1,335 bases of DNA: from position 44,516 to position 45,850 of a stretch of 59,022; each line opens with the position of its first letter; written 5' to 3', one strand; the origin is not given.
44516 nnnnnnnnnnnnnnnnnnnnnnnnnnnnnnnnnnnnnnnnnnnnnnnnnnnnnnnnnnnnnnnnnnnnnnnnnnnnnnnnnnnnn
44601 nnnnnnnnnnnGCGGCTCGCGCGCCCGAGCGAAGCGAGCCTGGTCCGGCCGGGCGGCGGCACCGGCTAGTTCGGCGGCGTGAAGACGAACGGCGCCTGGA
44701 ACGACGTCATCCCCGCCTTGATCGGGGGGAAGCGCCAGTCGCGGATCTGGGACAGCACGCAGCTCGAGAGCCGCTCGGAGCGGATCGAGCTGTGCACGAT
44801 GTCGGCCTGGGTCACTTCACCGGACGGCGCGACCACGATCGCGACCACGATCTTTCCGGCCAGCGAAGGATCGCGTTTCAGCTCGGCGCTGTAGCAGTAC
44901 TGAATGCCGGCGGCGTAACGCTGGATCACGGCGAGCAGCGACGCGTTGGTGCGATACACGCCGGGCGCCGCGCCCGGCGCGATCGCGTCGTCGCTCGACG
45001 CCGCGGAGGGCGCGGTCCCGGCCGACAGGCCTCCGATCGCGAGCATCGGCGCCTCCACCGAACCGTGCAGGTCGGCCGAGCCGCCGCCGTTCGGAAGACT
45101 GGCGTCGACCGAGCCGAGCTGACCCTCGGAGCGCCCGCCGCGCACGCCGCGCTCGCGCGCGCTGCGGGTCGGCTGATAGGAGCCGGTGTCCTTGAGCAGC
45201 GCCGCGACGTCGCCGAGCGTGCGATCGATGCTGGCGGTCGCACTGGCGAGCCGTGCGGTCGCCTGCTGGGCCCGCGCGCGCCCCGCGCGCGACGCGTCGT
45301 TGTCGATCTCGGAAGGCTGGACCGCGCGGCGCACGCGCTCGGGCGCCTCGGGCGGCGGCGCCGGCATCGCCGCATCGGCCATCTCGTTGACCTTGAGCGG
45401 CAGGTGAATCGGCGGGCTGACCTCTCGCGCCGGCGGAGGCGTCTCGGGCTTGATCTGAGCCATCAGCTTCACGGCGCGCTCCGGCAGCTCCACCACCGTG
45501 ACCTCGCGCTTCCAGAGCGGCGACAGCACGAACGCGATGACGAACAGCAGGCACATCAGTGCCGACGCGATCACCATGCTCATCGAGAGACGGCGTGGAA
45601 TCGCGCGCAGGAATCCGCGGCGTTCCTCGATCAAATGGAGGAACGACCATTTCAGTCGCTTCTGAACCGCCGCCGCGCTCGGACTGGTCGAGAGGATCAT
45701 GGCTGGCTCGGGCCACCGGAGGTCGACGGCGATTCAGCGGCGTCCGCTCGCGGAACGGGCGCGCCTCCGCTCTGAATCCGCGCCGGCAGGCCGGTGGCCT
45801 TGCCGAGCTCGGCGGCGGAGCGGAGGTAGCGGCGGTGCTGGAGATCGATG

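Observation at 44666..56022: Glt/Nfs-like envelope-spanning gene cluster outside a myxobacterial context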

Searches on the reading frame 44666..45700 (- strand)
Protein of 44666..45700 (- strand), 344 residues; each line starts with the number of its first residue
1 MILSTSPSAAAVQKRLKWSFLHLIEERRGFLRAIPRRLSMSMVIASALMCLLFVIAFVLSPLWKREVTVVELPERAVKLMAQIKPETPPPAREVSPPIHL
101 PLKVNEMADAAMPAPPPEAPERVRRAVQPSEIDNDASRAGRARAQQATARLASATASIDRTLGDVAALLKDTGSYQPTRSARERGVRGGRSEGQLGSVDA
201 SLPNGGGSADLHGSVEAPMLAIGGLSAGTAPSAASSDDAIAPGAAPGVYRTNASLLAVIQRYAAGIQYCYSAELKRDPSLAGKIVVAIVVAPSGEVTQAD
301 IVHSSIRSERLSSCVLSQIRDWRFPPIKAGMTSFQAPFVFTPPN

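Call 4: search_protein_families(library=ncbifam, proteins=[window:44666-45700:-], max_evalue=0.1)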
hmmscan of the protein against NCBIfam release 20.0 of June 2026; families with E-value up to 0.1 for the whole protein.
window:44666-45700:- (344 aa): 5 families
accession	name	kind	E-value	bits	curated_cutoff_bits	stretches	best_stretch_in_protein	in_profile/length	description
NF033768.1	myxo_SS_tail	domain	3.1e-25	88.1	40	1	254-340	5-91/92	AgmX/PglI C-terminal domain-containing protein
NF033760.1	gliding_GltG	equivalog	1.5e-19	70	650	1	257-343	561-648/650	adventurous gliding motility protein GltG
NF033761.1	gliding_GltJ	equivalog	1.4e-14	54.2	450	1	41-340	371-671/671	adventurous gliding motility protein GltJ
TIGR01352.1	tonB_Cterm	subfamily_domain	7.4e-08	32.6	27.1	1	280-342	12-75/76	TonB family protein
NF038014.1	Chlamy_inclu_1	subfamily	0.09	13.1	200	0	43-167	3-122/238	inclusion-associated protein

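Call 5: search_protein_families(library=pfam, proteins=[window:44666-45700:-], max_evalue=0.1)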
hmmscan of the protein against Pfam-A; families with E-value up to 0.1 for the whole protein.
window:44666-45700:- (344 aa): 2 families
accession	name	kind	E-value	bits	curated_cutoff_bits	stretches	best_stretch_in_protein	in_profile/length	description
PF03544.19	TonB_C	-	2.8e-06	28.1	24.6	1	280-341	14-78/79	Gram-negative bacterial TonB protein C-terminal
PF23688.1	YlcJ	-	0.00053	20.5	27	1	40-69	1-30/49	YlcJ-like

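Call 8: find_encoding_contigs(protein=window:44666-45700:-, flank=10000, max_places=6)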
Protein window:44666-45700:- (344 aa): 2 contigs read that carry it; 2 places shown.
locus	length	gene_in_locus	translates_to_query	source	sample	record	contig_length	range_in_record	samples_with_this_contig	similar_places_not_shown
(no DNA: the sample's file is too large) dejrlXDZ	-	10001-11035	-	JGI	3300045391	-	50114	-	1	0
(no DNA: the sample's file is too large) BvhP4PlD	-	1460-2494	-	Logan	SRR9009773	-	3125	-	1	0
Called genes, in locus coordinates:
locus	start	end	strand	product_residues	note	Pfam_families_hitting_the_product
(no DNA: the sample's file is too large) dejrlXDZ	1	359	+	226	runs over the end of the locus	-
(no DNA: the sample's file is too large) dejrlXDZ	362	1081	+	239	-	-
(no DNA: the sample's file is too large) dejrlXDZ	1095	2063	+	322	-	PF08239:SH3_3, PF13505:OMP_b-brl (weak)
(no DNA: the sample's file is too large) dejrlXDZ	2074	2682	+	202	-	-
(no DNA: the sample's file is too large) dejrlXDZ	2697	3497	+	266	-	-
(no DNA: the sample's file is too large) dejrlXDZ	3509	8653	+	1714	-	PF07719:TPR_2 (faint), PF13174:TPR_6 (faint), PF13428:TPR_14 (faint), PF14559:TPR_19 (faint)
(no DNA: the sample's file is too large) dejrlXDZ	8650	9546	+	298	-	PF07719:TPR_2 (faint), PF07721:TPR_4 (faint), PF13181:TPR_8 (faint), PF13424:TPR_12 (faint), PF13432:TPR_16 (faint), PF14559:TPR_19 (weak), PF13414:TPR_11 (faint)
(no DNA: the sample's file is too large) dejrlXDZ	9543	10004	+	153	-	-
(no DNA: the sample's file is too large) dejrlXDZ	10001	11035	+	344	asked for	PF03544:TonB_C (weak)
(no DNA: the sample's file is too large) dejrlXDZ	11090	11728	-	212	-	PF14334:DUF4390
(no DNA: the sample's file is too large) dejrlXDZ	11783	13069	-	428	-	PF01103:Omp85 (faint)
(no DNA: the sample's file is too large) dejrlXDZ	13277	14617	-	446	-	PF00072:Response_reg, PF00158:Sigma54_activat, PF14532:Sigma54_activ_2, PF07728:AAA_5 (faint), PF01078:Mg_chelatase (weak), PF25601:AAA_lid_14, PF02954:HTH_8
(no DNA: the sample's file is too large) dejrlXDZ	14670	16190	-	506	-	PF00672:HAMP, PF26769:HAMP_PhoQ (weak), PF02518:HATPase_c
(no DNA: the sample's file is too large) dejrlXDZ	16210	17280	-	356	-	PF21016:RlmN_N, PF04055:Radical_SAM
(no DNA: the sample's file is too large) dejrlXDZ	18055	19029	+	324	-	PF02541:Ppx-GppA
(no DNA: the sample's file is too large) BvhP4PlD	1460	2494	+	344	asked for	PF03544:TonB_C (weak)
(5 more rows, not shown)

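Call 11: find_homologous_proteins(query=window:44666-45700:-, max_evalue=0.001)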
Query window:44666-45700:- (344 aa): 204 proteins with E <= 0.001 among 8000 candidates; the best 120 are listed.
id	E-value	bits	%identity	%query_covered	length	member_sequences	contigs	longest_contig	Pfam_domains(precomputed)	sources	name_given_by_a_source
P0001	6.8e-216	734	100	100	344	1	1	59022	PF03544.20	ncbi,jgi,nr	ncbi:MAG TPA: AgmX/PglI C-terminal domain-containing protein [Candidatus Udaeobacter sp.]|jgi:TonB f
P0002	7.9e-176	602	82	100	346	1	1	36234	PF03544.20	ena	-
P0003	8.4e-82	293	48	94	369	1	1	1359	-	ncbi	-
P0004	1.2e-80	289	50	96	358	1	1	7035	-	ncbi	-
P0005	1.4e-80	289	46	97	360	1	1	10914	-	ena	-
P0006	2.0e-80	289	48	96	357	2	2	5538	PF03544.20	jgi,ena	-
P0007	5.7e-80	287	49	96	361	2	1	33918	-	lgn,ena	-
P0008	6.3e-79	284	45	97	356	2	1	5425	PF03544.20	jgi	jgi:TonB family protein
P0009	7.4e-79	284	45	94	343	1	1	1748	-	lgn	-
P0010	9.8e-79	283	49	93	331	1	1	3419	PF03544.20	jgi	jgi:TonB family protein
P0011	1.5e-78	283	46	96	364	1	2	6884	PF03544.20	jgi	jgi:TonB family protein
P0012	1.5e-78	282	50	93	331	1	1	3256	PF03544.20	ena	-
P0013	1.9e-78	282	48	97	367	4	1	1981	PF03544.20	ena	-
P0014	6.5e-78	280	47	97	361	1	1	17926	-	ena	-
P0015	8.4e-78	280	47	97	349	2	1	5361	PF03544.20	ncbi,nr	ncbi:MAG TPA: AgmX/PglI C-terminal domain-containing protein [Candidatus Limnocylindria bacterium]|n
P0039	7.4e-74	267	43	100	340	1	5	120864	-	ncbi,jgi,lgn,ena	-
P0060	3.7e-71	258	49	93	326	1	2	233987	PF03544.20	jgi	jgi:TonB family protein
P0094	1.7e-66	243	44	90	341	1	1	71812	PF03544.20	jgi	-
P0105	5.4e-64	235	48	85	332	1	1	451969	-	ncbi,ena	-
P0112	1.3e-61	227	44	83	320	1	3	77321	-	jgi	jgi:TonB family protein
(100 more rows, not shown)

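Call 13: find_encoding_contigs(protein=P0105, flank=10000, max_places=2)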
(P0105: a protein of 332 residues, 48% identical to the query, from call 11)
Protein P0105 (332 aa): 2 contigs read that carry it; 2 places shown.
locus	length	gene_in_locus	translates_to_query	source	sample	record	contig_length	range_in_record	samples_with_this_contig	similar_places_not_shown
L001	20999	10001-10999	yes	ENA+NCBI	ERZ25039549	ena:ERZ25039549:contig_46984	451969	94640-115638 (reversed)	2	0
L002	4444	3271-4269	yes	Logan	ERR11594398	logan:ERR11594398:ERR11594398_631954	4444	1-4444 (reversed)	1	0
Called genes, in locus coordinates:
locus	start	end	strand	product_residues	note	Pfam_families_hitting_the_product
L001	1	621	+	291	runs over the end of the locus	PF06347:SH3_4, PF08239:SH3_3, PF13505:OMP_b-brl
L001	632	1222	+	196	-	-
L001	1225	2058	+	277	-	-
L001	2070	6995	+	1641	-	PF13174:TPR_6 (faint), PF13525:YfiO (faint)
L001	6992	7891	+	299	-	PF00515:TPR_1 (faint), PF07719:TPR_2 (faint), PF13176:TPR_7 (faint), PF13181:TPR_8 (faint), PF13414:TPR_11 (faint), PF13424:TPR_12 (faint), PF13428:TPR_14 (faint), PF14559:TPR_19, +1 more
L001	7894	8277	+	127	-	-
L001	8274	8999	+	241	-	PF01618:MotA_ExbB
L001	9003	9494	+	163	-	PF02472:ExbD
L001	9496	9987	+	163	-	PF02472:ExbD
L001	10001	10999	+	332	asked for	-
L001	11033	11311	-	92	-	PF01713:Smr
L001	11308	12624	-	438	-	PF03372:Exo_endo_phos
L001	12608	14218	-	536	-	PF04389:Peptidase_M28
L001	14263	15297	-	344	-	PF02812:ELFV_dehydrog_N, PF00208:ELFV_dehydrog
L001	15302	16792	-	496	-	PF13860:FlgD_ig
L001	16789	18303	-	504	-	PF26626:DUF8201 (weak)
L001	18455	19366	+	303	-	PF03547:Mem_trans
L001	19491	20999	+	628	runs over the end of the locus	PF08439:Peptidase_M3_N, PF01432:Peptidase_M3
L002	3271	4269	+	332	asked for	-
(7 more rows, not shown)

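Call 14: find_encoding_contigs(protein=P0039, flank=10000, max_places=2)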
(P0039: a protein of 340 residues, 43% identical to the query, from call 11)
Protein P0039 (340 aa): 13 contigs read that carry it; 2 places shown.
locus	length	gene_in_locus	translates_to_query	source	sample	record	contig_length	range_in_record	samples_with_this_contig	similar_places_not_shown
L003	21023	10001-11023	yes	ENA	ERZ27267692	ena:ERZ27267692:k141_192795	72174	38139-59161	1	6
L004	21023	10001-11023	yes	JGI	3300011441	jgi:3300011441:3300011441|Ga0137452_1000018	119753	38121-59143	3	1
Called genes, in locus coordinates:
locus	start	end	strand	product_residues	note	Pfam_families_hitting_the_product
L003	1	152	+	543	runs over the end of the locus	PF01436:NHL (faint), PF13860:FlgD_ig (weak)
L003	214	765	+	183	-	-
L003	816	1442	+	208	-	-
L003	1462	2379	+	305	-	PF06347:SH3_4 (weak), PF08239:SH3_3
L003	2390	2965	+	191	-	-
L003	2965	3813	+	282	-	-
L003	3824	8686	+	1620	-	PF13174:TPR_6 (faint)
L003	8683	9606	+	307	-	PF13424:TPR_12 (faint), PF07719:TPR_2 (faint), PF13181:TPR_8 (faint), PF13414:TPR_11 (faint), PF14559:TPR_19 (faint), PF13431:TPR_17 (faint)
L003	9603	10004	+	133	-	-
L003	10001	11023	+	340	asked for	-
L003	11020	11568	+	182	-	PF14539:DUF4442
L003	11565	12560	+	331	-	PF03060:NMO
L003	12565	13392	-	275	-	PF13385:Laminin_G_3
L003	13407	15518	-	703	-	PF13231:PMT_2, PF07719:TPR_2 (faint), PF13428:TPR_14 (faint), PF14559:TPR_19 (faint), PF23914:TPR_CcmH_CycH (weak), PF13432:TPR_16 (weak)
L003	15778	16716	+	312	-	PF09982:LpxR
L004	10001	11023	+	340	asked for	-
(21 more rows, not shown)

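Call 19: search_protein_families(library=ncbifam, proteins=[L001:8274-8999:+, L001:9003-9494:+, L001:9496-9987:+, L001:10001-10999:+, L001:2070-6995:+, L001:6992-7891:+, L001:7894-8277:+, L001:1225-2058:+, L001:632-1222:+], max_evalue=1)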
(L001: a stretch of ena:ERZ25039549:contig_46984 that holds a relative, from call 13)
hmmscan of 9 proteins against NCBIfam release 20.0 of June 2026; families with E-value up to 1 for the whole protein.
L001:8274-8999:+ (241 aa): 8 families
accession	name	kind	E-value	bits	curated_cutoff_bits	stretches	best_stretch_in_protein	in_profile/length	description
TIGR02796.1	tolQ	equivalog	4.7e-15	55.9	221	1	107-203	116-212/216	protein TolQ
TIGR02805.1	exbB2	equivalog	6.5e-10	39.3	135.35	1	111-187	52-127/138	TonB-system energizer ExbB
NF008066.0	PRK10801.1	equivalog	2e-09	37.3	403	1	110-197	123-209/230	Tol-Pal system protein TolQ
TIGR02797.1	exbB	equivalog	7.3e-09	35.7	206.2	1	117-202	122-206/211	tonB-system energizer ExbB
NF007722.0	PRK10414.1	equivalog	7.7e-07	28.9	402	1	118-201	134-216/244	tol-pal system-associated acyl-CoA thioesterase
NF058648.1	ECF_sub_HI1622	equivalog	0.0061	16.5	100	1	73-138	106-171/180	NikL family nickel/cobalt ECF transporter subunit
NF050099.1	SepX_GlpR_2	exception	0.035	14.1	150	0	13-77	116-159/250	divisome protein SepX/GlpR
NF009461.0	PRK12821.1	equivalog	0.11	11.1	399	1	16-60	168-212/477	aspartyl/glutamyl-tRNA amidotransferase subunit C-like protein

L001:9003-9494:+ (163 aa): 5 families
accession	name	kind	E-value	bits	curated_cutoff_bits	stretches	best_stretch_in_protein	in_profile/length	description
TIGR02801.1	tolR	equivalog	3.7e-07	30.8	127.3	1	16-151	2-122/129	protein TolR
NF008248.0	PRK11024.1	equivalog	3.4e-05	24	162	1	6-82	3-82/142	colicin uptake protein TolR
TIGR02804.1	ExbD_2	equivalog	9e-05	22.9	123.45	1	18-76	3-63/121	TonB system transport protein ExbD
TIGR02803.1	ExbD_1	equivalog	0.00075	19.6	152.95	1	92-157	56-120/122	TonB system transport protein ExbD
NF008429.0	PRK11267.1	equivalog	0.002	18.2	216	0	101-158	79-135/141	TonB system transport protein ExbD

L001:9496-9987:+ (163 aa): 4 families
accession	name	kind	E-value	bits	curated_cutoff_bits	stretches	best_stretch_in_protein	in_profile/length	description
TIGR02801.1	tolR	equivalog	9.8e-07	29.5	127.3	1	24-158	9-127/129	protein TolR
TIGR02803.1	ExbD_1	equivalog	0.00038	20.6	152.95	1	22-158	6-119/122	TonB system transport protein ExbD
NF008429.0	PRK11267.1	equivalog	0.0014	18.7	216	1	51-159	45-134/141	TonB system transport protein ExbD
TIGR02804.1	ExbD_2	equivalog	0.0015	18.9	123.45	1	19-92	3-76/121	TonB system transport protein ExbD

L001:10001-10999:+ (332 aa): 8 families
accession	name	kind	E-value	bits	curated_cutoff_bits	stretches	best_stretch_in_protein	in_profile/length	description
NF033768.1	myxo_SS_tail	domain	1.5e-25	89.2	40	1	241-328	4-91/92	AgmX/PglI C-terminal domain-containing protein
NF033761.1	gliding_GltJ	equivalog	1.9e-12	47.1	450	1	28-328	375-671/671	adventurous gliding motility protein GltJ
NF033760.1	gliding_GltG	equivalog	2.5e-12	46.2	650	1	57-330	376-647/650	adventurous gliding motility protein GltG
TIGR01352.1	tonB_Cterm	subfamily_domain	1.2e-06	28.8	27.1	1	268-330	12-75/76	TonB family protein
NF008084.0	PRK10819.1-5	equivalog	0.0029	17.5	315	1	64-171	68-181/249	TonB system transport protein TonB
NF007065.0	PRK09510.1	equivalog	0.098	11.6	213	1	79-182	209-302/387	cell envelope integrity protein TolA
NF011526.0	PRK14965.1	equivalog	0.33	9.7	670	1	36-142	351-459/578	DNA polymerase III subunits gamma and tau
NF033847.1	MCP_Sipho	equivalog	0.67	9.1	75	1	70-169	89-191/549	major capsid protein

L001:2070-6995:+ (1641 aa): 6 families
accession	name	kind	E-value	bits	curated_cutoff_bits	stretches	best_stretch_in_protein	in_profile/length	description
TIGR02795.1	tol_pal_ybgF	equivalog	4.8e-26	91.7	90.1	4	1290-1399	4-113/119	tol-pal system protein YbgF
TIGR03302.1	OM_YfiO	subfamily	3.2e-13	49.7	81.4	3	1292-1372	37-117/239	outer membrane protein assembly factor BamD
NF008068.0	PRK10803.1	equivalog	7.5e-06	26.1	383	2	1251-1364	144-256/263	cell division protein CpoB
NF052312.1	T9SS_PorW_SprE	equivalog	8.3e-05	21.4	250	1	1270-1354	565-651/716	type IX secretion system periplasmic lipoprotein PorW/SprE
NF040959.1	MamA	equivalog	0.00052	19.5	200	0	842-896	119-171/204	magnetosome protein MamA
NF040561.1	PrimPol_Msp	equivalog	0.12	10.9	200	1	1320-1387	20-76/515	CRISPR-associated primase-polymerase type A1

L001:6992-7891:+ (299 aa): 21 families
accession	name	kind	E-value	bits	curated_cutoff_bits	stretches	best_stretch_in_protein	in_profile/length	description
TIGR02521.1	type_IV_pilW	equivalog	2.2e-12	47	154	2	81-139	141-199/234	type IV pilus biogenesis/stability protein PilW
NF040959.1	MamA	equivalog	9.9e-10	38.2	200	2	79-154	75-149/204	magnetosome protein MamA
TIGR02917.1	PEP_TPR_lipo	equivalog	9.5e-09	33.7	312.2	1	84-251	270-506/899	XrtA/PEP-CTERM system TPR-repeat protein PrsT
NF052415.1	T3SS_chap_SctY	equivalog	2.1e-06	28.2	70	2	81-171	12-102/106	type III secretion apparatus assembly chaperone SctY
NF033762.1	social_mot_Tgl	equivalog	2.4e-06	27.1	225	2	87-135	78-126/252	social motility TPR repeat lipoprotein Tgl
NF033920.0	C39_PA2778_fam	equivalog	6.5e-06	25.7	150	2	190-264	171-244/255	PA2778 family cysteine peptidase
NF008757.0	PRK11788.1-5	equivalog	1.7e-05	24.2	363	1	86-181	191-284/388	lipopolysaccharide assembly protein LapB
TIGR00990.1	3a0801s09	subfamily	0.00021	20.1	757.25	2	207-254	328-375/615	mitochondrial import receptor subunit TOM70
NF007302.0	PRK09782.1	equivalog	0.0013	16.8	1223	1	83-168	620-702/990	phage receptor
TIGR02552.1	LcrH_SycD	equivalog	0.0031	17.3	104.8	0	216-252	58-94/136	SycD/LcrH family type III secretion system chaperone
TIGR00540.1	TPR_hemY_coli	hypoth_equivalog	0.0067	15.2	142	1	67-130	318-380/385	heme biosynthesis-associated TPR protein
NF033758.1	gliding_GltE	equivalog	0.011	14.8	225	1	80-271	159-351/411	adventurous gliding motility TPR repeat lipoprotein GltE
NF008391.2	PRK11189.1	equivalog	0.012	15.2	250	1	202-279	91-167/297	lipoprotein NlpI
NF002725.1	PRK02603.1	equivalog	0.013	15.5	143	0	208-256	71-118/173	photosystem I assembly protein Ycf3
NF047558.1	TPR_END_plus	domain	0.016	15.1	32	1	79-107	3-31/56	TPR end-of-group domain-containing protein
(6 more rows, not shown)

L001:7894-8277:+ (127 aa): 0 families

L001:1225-2058:+ (277 aa): 0 families

L001:632-1222:+ (196 aa): 0 families

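Call 20: search_dna_similar(query=window:44666-45700:-, collection=plasmids, mode=protein, max_evalue=0.001, max_rows=30)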
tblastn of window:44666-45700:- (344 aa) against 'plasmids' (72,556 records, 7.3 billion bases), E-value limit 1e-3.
No match.

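Call 23: find_encoding_contigs(protein=P0112, flank=10000, max_places=1)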
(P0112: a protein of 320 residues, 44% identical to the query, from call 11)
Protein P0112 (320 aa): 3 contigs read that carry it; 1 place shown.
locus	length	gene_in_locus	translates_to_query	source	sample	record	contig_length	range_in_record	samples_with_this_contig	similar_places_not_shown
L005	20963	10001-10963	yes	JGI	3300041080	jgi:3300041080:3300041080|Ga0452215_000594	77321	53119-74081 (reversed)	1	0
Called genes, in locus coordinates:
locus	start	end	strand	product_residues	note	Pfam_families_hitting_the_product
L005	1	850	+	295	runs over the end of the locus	PF08239:SH3_3, PF13505:OMP_b-brl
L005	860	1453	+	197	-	-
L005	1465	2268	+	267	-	-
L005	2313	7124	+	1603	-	PF00515:TPR_1 (faint), PF07719:TPR_2 (faint), PF13174:TPR_6 (faint), PF13424:TPR_12 (faint), PF14559:TPR_19 (faint), PF13525:YfiO (faint), PF13432:TPR_16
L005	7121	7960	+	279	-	PF13424:TPR_12 (faint), PF07719:TPR_2 (faint), PF13181:TPR_8 (faint), PF13428:TPR_14 (faint), PF14559:TPR_19 (faint), PF13431:TPR_17 (faint), PF13414:TPR_11 (faint)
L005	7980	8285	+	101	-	-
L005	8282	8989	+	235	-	PF01618:MotA_ExbB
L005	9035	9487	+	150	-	PF02472:ExbD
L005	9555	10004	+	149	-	PF02472:ExbD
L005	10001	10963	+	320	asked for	-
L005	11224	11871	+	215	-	-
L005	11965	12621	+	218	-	PF20972:MASE9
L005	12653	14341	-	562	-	-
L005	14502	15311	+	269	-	PF14256:YwiC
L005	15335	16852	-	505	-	PF00498:FHA, PF01590:GAF, PF13185:GAF_2 (weak), PF07228:SpoIIE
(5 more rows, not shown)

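Call 24: find_encoding_contigs(protein=P0060, flank=10000, max_places=1)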
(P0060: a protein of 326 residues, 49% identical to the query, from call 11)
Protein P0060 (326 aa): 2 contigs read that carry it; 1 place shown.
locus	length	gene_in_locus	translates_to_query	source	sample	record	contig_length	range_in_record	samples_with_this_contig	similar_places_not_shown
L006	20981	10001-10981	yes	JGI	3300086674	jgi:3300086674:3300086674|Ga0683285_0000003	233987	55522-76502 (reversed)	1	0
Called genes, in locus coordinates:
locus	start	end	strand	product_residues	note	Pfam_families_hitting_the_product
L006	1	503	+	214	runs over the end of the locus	-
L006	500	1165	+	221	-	-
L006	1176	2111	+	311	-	PF08239:SH3_3 (weak), PF13505:OMP_b-brl (weak)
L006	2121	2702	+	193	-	-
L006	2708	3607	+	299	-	-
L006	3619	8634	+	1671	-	PF13525:YfiO (faint), PF13174:TPR_6 (faint)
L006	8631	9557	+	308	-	PF13424:TPR_12 (faint), PF14559:TPR_19 (faint), PF13431:TPR_17 (faint), PF07719:TPR_2 (weak), PF13414:TPR_11 (weak)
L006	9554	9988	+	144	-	-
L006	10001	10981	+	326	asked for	PF03544:TonB_C (weak)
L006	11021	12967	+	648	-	PF00246:Peptidase_M14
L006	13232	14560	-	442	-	PF04616:Glyco_hydro_43, PF22847:Glyco_hydro_43_rel (faint), PF00251:Glyco_hydro_32N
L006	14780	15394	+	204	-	PF00300:His_Phos_1 (weak)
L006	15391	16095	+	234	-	PF02223:Thymidylate_kin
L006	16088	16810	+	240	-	PF02223:Thymidylate_kin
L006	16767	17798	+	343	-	PF05235:CHAD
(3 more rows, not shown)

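Call 25: find_encoding_contigs(protein=P0094, flank=10000, max_places=1)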
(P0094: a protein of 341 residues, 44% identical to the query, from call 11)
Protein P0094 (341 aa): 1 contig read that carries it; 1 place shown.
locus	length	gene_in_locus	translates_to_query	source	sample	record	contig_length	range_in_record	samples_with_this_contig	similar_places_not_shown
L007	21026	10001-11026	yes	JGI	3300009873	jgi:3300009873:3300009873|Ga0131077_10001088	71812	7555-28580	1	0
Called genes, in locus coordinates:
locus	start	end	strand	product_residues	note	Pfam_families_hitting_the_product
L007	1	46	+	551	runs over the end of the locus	PF01436:NHL (faint), PF13860:FlgD_ig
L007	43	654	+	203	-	-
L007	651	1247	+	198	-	-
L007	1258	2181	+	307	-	PF08239:SH3_3 (weak), PF13505:OMP_b-brl (weak)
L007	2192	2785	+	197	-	-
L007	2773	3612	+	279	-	-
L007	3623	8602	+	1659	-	PF13525:YfiO (faint), PF13432:TPR_16 (weak)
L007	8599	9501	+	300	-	PF14559:TPR_19 (faint), PF07719:TPR_2 (faint), PF13431:TPR_17 (faint)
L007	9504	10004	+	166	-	-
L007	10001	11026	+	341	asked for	PF03544:TonB_C (weak)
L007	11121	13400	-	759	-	PF00932:LTD, PF13860:FlgD_ig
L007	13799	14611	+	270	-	PF02358:Trehalose_PPase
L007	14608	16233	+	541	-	PF00982:Glyco_transf_20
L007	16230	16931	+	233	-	-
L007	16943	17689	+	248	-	PF19027:DUF5752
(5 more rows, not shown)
